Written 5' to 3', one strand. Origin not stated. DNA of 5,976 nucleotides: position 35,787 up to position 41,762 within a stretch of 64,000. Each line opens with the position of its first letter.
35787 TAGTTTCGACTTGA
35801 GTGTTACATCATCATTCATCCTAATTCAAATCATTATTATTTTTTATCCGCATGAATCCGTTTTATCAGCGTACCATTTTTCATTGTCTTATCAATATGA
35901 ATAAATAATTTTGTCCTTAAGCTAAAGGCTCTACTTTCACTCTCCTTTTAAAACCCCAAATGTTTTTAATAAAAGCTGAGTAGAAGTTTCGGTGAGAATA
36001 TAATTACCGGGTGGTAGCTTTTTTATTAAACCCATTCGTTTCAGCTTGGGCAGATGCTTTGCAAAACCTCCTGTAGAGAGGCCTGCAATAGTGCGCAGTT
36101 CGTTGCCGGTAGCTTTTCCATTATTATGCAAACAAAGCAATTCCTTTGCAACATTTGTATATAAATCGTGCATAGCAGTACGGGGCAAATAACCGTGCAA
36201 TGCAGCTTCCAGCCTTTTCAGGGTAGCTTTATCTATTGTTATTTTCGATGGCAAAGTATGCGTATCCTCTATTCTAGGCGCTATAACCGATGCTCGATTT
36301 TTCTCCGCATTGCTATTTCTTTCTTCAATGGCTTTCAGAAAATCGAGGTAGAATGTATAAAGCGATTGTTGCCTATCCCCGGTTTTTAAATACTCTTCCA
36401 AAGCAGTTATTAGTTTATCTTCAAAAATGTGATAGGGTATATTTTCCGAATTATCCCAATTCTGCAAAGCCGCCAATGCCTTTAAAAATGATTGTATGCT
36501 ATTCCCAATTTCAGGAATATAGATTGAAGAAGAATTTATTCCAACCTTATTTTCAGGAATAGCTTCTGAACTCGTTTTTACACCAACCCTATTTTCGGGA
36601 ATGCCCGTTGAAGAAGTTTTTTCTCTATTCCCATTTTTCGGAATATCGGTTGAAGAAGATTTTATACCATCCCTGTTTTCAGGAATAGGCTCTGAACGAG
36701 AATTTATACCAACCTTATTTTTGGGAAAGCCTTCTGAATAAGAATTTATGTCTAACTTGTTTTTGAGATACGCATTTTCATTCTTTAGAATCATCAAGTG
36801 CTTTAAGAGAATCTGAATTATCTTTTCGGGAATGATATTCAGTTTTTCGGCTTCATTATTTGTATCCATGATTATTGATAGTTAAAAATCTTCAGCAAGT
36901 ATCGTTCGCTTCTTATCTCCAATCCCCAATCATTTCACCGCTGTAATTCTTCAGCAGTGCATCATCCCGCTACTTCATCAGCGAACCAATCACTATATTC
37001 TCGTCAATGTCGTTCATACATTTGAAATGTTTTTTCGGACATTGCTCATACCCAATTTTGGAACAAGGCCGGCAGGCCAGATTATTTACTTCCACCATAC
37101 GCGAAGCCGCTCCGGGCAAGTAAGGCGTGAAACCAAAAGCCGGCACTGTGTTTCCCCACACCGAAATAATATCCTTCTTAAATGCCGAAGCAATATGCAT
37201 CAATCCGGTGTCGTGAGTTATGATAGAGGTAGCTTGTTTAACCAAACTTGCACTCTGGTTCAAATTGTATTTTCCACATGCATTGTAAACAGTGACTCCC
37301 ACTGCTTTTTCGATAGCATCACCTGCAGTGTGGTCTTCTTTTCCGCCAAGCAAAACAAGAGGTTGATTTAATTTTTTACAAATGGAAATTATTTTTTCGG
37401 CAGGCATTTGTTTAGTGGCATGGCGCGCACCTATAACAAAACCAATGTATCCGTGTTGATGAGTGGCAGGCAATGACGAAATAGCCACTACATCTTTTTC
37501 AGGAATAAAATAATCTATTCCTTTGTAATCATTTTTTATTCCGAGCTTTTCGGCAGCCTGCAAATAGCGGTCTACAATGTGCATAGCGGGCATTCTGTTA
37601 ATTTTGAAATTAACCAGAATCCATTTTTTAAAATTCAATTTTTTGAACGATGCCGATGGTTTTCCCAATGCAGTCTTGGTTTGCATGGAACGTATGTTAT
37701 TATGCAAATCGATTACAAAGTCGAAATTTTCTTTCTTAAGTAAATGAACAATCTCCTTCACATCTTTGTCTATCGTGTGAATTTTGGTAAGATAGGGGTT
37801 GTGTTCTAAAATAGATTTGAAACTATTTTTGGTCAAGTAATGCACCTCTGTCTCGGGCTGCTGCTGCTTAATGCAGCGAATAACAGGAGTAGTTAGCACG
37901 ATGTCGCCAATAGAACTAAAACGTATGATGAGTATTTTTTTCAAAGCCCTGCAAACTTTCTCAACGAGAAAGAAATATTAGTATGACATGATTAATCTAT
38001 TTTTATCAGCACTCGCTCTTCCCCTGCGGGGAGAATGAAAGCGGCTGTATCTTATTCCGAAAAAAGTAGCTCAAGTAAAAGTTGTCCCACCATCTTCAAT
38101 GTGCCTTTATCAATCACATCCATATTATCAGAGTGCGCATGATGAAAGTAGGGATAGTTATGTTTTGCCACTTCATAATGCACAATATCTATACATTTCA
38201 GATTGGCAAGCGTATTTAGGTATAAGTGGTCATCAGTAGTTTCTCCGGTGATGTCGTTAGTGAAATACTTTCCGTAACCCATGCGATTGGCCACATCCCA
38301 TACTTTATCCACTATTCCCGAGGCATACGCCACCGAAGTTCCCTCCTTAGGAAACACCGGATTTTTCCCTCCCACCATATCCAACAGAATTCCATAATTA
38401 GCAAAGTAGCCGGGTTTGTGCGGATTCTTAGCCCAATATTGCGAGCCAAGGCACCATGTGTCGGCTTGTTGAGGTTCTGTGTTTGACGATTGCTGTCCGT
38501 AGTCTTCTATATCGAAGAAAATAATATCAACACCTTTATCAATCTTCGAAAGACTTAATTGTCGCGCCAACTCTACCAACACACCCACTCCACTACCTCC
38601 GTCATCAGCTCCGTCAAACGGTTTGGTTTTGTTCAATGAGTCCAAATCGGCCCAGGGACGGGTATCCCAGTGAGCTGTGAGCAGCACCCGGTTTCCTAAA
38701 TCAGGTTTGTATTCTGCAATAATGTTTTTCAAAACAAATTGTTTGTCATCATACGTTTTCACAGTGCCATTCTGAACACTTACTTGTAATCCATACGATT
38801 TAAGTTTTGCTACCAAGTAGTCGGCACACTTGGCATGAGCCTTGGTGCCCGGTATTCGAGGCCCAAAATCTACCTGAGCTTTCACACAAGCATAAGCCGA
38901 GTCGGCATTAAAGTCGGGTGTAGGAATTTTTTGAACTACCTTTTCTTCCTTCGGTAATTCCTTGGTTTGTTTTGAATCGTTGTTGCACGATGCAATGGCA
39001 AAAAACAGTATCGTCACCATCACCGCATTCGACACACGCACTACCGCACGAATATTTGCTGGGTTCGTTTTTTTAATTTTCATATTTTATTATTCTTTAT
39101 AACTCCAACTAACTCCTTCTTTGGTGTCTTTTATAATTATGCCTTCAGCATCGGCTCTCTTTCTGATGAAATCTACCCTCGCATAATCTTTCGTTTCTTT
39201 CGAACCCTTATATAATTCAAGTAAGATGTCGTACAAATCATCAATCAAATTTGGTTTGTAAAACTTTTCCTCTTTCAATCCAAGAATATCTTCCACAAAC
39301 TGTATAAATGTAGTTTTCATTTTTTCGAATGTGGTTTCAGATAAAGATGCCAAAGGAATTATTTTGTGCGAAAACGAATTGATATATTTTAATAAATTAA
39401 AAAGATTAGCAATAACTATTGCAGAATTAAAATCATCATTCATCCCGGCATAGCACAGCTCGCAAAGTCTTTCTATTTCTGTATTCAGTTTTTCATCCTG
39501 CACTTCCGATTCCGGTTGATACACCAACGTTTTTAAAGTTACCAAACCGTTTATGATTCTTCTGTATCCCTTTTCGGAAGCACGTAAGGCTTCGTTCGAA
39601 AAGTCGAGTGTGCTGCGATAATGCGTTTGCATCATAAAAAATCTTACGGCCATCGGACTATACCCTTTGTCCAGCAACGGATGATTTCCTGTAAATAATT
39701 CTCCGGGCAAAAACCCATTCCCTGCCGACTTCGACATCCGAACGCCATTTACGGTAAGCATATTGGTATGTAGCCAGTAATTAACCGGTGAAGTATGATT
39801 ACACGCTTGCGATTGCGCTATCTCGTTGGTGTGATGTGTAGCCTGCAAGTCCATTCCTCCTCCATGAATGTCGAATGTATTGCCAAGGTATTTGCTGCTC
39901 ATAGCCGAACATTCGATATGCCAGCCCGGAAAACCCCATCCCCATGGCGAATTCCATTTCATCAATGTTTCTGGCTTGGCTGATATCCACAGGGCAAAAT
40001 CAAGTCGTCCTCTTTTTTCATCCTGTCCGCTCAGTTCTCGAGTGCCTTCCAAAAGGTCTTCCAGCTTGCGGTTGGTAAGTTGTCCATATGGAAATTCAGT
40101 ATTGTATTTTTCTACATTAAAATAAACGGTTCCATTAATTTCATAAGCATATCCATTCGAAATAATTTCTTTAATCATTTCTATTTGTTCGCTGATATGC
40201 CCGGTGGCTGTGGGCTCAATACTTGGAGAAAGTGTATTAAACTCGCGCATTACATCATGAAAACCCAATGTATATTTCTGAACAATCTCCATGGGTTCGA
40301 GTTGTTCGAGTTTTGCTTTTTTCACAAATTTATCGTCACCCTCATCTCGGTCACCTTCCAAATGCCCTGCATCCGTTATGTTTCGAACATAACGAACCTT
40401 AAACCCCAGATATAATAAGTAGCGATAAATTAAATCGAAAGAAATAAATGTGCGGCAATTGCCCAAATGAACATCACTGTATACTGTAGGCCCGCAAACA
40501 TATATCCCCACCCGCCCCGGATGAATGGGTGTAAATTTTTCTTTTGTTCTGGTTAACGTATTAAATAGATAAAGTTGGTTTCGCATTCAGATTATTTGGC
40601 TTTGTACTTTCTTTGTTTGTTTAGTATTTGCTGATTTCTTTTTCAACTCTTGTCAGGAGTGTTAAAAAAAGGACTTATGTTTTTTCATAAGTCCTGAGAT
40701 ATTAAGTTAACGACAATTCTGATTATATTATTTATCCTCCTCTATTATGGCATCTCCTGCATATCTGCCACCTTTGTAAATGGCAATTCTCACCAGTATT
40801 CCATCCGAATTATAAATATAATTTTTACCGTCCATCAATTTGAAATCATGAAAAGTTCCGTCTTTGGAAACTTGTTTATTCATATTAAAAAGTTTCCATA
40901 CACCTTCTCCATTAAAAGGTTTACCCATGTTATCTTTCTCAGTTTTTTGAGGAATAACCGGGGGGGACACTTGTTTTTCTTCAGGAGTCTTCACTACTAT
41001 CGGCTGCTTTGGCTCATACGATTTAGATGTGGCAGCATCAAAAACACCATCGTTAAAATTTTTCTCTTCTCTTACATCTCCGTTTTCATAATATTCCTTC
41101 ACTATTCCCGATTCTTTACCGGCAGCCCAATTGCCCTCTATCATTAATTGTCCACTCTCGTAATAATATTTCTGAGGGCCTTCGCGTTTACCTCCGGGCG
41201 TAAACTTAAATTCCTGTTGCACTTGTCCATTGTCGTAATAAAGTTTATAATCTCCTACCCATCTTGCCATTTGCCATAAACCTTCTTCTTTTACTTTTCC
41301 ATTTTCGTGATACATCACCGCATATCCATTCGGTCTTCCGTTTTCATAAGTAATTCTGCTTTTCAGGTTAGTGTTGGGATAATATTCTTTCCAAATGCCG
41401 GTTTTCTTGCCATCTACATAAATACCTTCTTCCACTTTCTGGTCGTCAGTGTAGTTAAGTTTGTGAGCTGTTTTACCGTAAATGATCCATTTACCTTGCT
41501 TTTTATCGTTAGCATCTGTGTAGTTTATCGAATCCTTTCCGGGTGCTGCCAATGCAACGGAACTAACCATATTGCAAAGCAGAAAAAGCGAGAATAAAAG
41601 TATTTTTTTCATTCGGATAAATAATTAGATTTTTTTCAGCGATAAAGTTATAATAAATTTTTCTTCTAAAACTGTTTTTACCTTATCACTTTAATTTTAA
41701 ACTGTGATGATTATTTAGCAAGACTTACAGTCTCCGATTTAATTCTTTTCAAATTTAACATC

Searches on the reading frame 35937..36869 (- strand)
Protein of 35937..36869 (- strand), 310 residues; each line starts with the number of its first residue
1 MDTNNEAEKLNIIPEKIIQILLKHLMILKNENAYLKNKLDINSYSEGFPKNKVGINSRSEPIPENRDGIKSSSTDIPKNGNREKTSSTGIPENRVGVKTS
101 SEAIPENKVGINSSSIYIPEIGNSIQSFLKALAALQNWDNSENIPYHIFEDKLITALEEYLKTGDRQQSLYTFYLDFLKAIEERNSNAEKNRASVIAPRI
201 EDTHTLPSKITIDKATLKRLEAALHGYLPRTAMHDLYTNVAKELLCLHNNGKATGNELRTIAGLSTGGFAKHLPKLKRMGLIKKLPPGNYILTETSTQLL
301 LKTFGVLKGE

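Call 75: search_protein_families(library=pfam, proteins=[window:35937-36869:-])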
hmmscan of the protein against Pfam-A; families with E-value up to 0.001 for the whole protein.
window:35937-36869:- (310 aa): 1 family
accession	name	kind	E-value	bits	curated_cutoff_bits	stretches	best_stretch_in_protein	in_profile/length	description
PF13412.12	HTH_24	-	0.00072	19.5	21.9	0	244-283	9-48/48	Winged helix-turn-helix DNA-binding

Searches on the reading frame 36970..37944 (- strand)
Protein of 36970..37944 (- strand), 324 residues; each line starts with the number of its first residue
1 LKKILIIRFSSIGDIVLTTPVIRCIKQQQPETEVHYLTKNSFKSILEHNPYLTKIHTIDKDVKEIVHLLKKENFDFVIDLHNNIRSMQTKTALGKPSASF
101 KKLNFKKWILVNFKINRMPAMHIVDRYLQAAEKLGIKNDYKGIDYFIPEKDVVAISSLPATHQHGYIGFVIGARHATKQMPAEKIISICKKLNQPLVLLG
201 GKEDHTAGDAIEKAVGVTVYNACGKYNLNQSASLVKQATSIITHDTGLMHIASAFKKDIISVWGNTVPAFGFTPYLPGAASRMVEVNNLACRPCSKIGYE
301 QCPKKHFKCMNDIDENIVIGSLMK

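Call 96: search_protein_families(library=pfam, proteins=[window:36970-37944:-])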
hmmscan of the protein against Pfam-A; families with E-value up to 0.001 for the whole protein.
window:36970-37944:- (324 aa): 1 family
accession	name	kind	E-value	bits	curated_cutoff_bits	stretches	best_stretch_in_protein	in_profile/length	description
PF01075.23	Glyco_transf_9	-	1.2e-26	94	22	1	66-296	5-238/247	Glycosyltransferase family 9 (heptosyltransferase)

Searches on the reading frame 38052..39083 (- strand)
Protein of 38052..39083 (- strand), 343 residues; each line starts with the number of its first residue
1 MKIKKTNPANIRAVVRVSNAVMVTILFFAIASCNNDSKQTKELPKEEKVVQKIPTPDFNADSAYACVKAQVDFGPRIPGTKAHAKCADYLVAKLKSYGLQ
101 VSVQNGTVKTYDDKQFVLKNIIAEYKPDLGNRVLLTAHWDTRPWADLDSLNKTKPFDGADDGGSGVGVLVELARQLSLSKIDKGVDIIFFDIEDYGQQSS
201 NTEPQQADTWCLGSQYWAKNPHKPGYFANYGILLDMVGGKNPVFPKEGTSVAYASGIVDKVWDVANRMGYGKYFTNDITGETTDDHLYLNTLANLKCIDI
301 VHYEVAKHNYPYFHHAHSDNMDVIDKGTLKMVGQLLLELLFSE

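Call 96: search_protein_families(library=pfam, proteins=[window:38052-39083:-])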
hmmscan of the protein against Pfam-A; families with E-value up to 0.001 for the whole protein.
window:38052-39083:- (343 aa): 1 family
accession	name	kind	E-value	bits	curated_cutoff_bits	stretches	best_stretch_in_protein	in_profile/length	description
PF04389.22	Peptidase_M28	-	2.7e-31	109.3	21.3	1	120-339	1-192/193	Peptidase family M28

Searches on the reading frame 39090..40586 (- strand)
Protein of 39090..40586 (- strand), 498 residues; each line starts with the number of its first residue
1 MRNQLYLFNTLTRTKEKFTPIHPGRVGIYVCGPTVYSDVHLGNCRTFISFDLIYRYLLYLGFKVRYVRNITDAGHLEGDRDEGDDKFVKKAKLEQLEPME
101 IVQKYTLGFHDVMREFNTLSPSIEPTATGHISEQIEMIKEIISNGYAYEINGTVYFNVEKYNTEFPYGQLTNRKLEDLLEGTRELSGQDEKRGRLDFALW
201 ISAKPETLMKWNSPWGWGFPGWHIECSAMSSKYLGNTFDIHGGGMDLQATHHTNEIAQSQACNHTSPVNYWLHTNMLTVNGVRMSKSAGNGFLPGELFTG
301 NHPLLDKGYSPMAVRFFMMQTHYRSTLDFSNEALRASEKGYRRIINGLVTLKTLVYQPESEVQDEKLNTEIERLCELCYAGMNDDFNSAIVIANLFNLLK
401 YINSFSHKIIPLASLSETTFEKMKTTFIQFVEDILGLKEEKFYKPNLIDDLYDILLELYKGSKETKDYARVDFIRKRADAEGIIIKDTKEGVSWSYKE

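Call 75: search_protein_families(library=pfam, proteins=[window:39090-40586:-])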
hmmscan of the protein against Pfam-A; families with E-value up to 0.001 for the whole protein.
window:39090-40586:- (498 aa): 3 families
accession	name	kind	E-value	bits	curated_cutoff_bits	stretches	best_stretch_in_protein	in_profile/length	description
PF01406.26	tRNA-synt_1e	-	1.1e-96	324.2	27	1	18-337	2-299/301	tRNA synthetases class I (C) catalytic domain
PF09190.17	DALR_2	-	2.7e-07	31.5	22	1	380-437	4-55/57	DALR domain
PF09334.17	tRNA-synt_1g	-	5.8e-06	25.7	20.1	0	37-159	12-125/391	tRNA synthetases class I (M)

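Call 77: find_homologous_proteins(query=window:39090-40586:-, max_evalue=1e-150)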
Query window:39090-40586:- (498 aa): 7907 proteins with E <= 1e-150 among 8000 candidates; the best 120 are listed.
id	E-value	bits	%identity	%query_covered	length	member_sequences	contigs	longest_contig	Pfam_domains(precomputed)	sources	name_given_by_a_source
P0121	0.0e+0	1154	99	100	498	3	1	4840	PF09334.18,PF01406.26,PF09190.18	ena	-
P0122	8.6e-284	960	81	100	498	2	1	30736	PF09334.18,PF01406.26,PF09190.18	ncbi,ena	-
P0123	4.7e-266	901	77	99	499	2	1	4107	PF01406.26,PF09190.18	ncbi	-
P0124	2.1e-261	886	76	99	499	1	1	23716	PF09334.18,PF01406.26,PF09190.18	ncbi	ncbi:MAG: cysteine--tRNA ligase [Bacteroidota bacterium]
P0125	1.3e-249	847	75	100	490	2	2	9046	PF09334.18,PF01406.26,PF09190.18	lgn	-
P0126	1.1e-246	837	74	100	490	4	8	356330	PF01406.26,PF09190.18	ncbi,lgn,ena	-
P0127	8.0e-246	834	73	100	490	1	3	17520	PF09334.18,PF01406.26,PF09190.18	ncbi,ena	-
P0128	2.6e-245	833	74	99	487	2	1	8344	PF09334.18,PF01406.26,PF09190.18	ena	-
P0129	3.6e-245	832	74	100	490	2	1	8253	PF09334.18,PF01406.26,PF09190.18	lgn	-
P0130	4.4e-245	832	73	100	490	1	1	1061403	PF09334.18,PF01406.26,PF09190.18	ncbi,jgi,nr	ncbi:MAG: cysS [Bacteroidota bacterium]|jgi:cysteinyl-tRNA synthetase|nr:cysS [Bacteroidota bacteriu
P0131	1.6e-244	830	73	100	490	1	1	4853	PF09334.18,PF01406.26,PF09190.18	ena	-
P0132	5.0e-244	828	74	100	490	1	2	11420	PF01406.26,PF09190.18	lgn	-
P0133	5.1e-244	828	73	100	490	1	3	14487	PF09334.18,PF01406.26,PF09190.18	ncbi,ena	-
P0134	5.9e-244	828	73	100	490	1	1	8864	PF09334.18,PF01406.26,PF09190.18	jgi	-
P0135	1.1e-243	827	73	100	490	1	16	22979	PF01406.26,PF09190.18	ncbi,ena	-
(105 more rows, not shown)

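Call 78: find_encoding_contigs(protein=P0122, flank=10000, max_places=1)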
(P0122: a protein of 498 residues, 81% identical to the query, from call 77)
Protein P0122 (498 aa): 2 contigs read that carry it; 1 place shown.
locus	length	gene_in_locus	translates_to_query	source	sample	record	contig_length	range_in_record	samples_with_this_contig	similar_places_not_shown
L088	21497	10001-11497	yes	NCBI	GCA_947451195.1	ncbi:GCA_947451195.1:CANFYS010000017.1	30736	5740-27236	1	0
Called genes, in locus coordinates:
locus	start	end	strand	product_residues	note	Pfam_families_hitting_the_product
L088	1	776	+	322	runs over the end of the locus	PF00490:ALAD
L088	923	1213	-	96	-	PF20977:GatF (faint), PF02686:GatC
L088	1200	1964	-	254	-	PF01553:Acyltransferase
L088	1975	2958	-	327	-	PF00348:polyprenyl_synt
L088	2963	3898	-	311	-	PF01073:3Beta_HSD, PF01370:Epimerase, PF02719:Polysacc_synt_2, PF04321:RmlD_sub_bind, PF07993:NAD_binding_4 (faint), PF13460:NAD_binding_10, PF16363:GDP_Man_Dehyd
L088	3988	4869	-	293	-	PF00483:NTP_transferase, PF12804:NTP_transf_3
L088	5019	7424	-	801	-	PF03176:MMPL, PF00873:ACR_tran (weak), PF02460:Patched, PF12349:Sterol-sensing, PF03176:MMPL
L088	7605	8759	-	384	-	PF17773:UPF0176_N, PF00581:Rhodanese, PF12368:Rhodanese_C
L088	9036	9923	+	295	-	PF07661:MORN_2 (faint)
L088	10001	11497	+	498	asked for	PF01406:tRNA-synt_1e, PF09334:tRNA-synt_1g (faint), PF09190:DALR_2 (weak)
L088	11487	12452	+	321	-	PF04389:Peptidase_M28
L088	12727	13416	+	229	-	PF01075:Glyco_transf_9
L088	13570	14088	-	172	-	PF03061:4HBT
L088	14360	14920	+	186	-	-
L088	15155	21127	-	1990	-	PF19408:PKD_6, PF19406:PKD_5, PF19408:PKD_6, PF19406:PKD_5, PF19408:PKD_6, PF19406:PKD_5, PF19408:PKD_6, PF19406:PKD_5, +3 more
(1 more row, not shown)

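Call 79: find_encoding_contigs(protein=P0124, flank=10000, max_places=1)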
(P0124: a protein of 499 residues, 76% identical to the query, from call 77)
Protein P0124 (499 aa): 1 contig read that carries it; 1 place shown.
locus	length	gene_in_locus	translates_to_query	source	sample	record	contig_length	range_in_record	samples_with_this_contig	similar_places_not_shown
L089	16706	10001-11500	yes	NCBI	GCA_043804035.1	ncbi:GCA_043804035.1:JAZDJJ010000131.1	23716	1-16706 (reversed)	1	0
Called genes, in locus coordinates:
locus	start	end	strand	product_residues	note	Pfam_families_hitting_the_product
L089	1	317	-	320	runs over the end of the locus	PF01073:3Beta_HSD, PF01370:Epimerase, PF02719:Polysacc_synt_2 (weak), PF04321:RmlD_sub_bind, PF16363:GDP_Man_Dehyd, PF07993:NAD_binding_4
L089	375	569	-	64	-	-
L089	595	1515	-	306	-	PF00254:FKBP_C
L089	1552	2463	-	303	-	PF00254:FKBP_C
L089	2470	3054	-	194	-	PF00254:FKBP_C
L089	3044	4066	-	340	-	PF01368:DHH, PF02272:DHHA1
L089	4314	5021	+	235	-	PF20772:TACO1_YebC_N, PF01709:Transcrip_reg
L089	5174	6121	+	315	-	PF02562:PhoH, PF13245:AAA_19, PF13604:AAA_30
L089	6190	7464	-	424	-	PF00275:EPSP_synthase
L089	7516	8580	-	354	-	PF13685:Fe-ADH_2 (faint), PF01761:DHQ_synthase, PF24621:DHQS_C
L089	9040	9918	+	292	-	PF07661:MORN_2 (weak)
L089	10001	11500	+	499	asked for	PF01406:tRNA-synt_1e, PF09334:tRNA-synt_1g (faint), PF09190:DALR_2 (weak)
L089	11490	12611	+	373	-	PF04389:Peptidase_M28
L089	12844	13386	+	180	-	-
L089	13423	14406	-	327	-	PF10043:DUF2279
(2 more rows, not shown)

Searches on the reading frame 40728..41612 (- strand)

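Call 75: search_protein_families(library=pfam, proteins=[window:40728-41612:-])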
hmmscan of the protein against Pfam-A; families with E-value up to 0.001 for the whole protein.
window:40728-41612:- (294 aa): 1 family
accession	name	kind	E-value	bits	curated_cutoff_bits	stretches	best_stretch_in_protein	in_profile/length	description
PF07661.19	MORN_2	-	2.1e-22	77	29.6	1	143-162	1-20/22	MORN repeat variant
